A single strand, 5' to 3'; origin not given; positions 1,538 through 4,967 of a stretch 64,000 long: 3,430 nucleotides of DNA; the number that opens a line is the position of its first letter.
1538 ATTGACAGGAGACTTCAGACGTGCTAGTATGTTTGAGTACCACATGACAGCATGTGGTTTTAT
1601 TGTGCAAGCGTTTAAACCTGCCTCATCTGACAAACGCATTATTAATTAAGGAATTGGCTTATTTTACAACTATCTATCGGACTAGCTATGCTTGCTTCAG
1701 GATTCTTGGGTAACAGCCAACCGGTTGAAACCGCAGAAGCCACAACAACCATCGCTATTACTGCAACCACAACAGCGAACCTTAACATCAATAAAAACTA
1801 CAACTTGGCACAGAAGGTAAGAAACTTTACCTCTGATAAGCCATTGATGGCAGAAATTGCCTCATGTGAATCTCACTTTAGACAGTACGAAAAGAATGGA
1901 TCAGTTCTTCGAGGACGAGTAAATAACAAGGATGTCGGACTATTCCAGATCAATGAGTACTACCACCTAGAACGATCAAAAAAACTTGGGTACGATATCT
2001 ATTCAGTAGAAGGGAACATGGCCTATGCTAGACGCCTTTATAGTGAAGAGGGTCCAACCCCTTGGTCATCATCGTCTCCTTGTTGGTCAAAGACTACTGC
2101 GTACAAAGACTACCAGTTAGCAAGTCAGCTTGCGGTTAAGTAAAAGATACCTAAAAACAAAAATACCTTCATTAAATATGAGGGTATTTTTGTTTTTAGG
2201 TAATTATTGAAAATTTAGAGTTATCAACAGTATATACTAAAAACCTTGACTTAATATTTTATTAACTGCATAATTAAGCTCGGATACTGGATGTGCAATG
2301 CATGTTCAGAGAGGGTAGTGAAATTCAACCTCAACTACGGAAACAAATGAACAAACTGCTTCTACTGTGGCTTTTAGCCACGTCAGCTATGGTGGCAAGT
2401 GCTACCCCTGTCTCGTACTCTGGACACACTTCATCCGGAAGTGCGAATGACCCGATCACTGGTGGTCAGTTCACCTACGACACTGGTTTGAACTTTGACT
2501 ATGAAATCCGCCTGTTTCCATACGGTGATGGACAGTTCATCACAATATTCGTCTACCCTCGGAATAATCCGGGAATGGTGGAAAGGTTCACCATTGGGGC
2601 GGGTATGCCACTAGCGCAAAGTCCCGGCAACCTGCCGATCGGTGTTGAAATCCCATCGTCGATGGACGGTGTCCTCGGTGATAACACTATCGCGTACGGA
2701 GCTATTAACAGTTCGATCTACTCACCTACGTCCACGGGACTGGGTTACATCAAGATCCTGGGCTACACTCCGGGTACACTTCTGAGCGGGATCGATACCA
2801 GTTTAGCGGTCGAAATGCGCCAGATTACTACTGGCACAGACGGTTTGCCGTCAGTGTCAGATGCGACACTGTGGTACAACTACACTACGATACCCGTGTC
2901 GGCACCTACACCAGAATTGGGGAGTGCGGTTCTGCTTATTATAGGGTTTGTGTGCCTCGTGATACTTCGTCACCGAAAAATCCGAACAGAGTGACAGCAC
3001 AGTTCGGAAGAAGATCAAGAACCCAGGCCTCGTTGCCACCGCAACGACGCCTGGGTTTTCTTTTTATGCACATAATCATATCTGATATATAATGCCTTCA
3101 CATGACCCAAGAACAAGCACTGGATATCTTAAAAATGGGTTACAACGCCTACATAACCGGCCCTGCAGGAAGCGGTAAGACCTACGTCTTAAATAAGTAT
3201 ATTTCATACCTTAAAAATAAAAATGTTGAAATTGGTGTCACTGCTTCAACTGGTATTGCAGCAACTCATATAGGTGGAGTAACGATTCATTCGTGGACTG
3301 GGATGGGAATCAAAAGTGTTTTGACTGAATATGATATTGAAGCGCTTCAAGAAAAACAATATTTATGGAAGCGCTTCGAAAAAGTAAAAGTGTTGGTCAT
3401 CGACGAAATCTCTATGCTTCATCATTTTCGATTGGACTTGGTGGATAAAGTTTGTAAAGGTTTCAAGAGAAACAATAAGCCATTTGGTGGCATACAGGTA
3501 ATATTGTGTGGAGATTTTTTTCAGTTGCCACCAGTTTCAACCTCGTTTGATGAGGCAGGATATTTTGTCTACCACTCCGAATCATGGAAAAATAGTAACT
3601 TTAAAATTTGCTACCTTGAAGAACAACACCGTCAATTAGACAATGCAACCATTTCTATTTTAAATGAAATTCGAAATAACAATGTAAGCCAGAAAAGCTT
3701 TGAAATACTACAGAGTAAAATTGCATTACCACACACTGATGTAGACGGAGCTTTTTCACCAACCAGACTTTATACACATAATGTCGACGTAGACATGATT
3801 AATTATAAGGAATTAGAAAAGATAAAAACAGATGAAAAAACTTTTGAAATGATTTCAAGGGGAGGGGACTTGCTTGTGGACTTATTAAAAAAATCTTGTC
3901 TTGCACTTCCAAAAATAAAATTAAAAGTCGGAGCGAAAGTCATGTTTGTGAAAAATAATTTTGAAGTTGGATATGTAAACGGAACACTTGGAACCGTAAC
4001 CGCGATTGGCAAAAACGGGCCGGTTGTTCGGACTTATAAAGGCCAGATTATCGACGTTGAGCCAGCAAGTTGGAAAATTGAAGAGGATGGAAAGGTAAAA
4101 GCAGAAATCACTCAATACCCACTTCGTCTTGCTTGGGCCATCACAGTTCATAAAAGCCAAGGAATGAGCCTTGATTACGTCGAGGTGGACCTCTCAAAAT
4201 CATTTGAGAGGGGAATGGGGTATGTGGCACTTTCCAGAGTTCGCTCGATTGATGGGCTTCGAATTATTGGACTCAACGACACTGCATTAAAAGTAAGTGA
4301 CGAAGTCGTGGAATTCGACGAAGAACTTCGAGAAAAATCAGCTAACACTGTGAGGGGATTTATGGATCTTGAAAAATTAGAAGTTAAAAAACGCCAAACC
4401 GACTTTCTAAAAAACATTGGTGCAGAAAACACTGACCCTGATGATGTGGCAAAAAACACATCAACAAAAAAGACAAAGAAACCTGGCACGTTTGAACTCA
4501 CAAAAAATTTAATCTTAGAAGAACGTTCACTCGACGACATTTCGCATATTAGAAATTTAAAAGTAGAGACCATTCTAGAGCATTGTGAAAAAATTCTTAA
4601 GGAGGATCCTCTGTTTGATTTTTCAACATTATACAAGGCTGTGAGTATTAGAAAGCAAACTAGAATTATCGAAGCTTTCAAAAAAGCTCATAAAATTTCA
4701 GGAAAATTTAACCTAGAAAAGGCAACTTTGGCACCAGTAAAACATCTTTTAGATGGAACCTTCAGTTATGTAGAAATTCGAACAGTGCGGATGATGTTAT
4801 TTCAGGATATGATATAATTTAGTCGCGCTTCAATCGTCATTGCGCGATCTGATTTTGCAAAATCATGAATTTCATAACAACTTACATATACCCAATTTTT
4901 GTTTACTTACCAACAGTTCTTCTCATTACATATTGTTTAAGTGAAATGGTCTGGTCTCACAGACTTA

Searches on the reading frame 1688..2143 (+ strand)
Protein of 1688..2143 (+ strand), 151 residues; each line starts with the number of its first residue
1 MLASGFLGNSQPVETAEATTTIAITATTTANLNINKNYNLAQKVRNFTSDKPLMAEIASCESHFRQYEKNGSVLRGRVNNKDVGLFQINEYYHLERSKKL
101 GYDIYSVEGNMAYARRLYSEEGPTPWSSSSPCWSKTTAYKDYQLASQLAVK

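Call 90: find_encoding_contigs(protein=window:1688-2143:+, flank=10000, max_places=2)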
Protein window:1688-2143:+ (151 aa): no gene with exactly this product is on record in the collection.

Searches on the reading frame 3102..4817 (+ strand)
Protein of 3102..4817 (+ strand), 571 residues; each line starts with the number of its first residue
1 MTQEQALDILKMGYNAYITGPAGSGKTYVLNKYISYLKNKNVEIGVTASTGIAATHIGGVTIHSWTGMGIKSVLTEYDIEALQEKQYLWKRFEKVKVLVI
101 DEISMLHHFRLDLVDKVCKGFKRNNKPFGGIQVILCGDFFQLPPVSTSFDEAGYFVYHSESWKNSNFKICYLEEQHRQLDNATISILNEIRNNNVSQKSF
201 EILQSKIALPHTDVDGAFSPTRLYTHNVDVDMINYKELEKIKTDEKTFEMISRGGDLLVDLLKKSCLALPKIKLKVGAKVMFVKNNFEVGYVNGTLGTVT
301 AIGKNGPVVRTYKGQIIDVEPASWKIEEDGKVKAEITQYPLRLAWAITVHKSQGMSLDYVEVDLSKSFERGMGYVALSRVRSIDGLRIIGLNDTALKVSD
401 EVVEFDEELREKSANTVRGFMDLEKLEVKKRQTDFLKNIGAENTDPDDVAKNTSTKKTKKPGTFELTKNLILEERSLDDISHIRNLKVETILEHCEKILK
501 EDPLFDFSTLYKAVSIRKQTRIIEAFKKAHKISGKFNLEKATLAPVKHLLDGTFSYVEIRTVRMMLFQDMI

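Call 17: search_protein_families(library=pfam, proteins=[window:3102-4817:+], max_evalue=0.001)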
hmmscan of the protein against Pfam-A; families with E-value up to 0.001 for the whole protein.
window:3102-4817:+ (571 aa): 13 families
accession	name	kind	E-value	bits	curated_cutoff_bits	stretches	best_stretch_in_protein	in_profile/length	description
PF05970.20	PIF1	-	1.5e-36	126.5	25.9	1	11-182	20-193/223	PIF1-like helicase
PF13245.12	AAA_19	-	1.6e-13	51.5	25.1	1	3-145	1-132/134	AAA domain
PF13604.12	AAA_30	-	1.8e-13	51.1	27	1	3-201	6-178/191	AAA domain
PF14493.12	HTH_40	-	4.1e-13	49.9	27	1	464-563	2-89/89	Helix-turn-helix domain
PF21530.3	Pif1_2B_dom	-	1.1e-07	31.9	23.9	1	262-301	6-46/47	DNA helicase Pif1, 2B domain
PF02689.20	Herpes_Helicase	-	5.9e-07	28.3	27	1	337-387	723-775/808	Helicase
PF13401.12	AAA_22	-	3.6e-05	24.5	27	1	16-137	8-122/130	AAA domain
PF13538.12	UvrD_C_2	-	0.00013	22.1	27.4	1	343-379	1-44/52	UvrD-like helicase C-terminal domain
PF03266.21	NTPase_1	-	0.00015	22.1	23.9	0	17-45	3-31/168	NTPase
PF00437.27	T2SSE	-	0.00034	19.8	24.9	1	16-74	145-204/370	Type II/IV secretion system protein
PF18335.7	SH3_13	-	0.00036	20.7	41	1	274-305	26-57/65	ATP-dependent RecD-like DNA helicase SH3 domain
PF13479.12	AAA_24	-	0.00045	20.6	27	0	13-123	2-93/195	AAA domain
PF01443.25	Viral_helicase1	-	0.00078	19.7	21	0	18-108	3-73/228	Viral superfamily 1 RNA helicase core domain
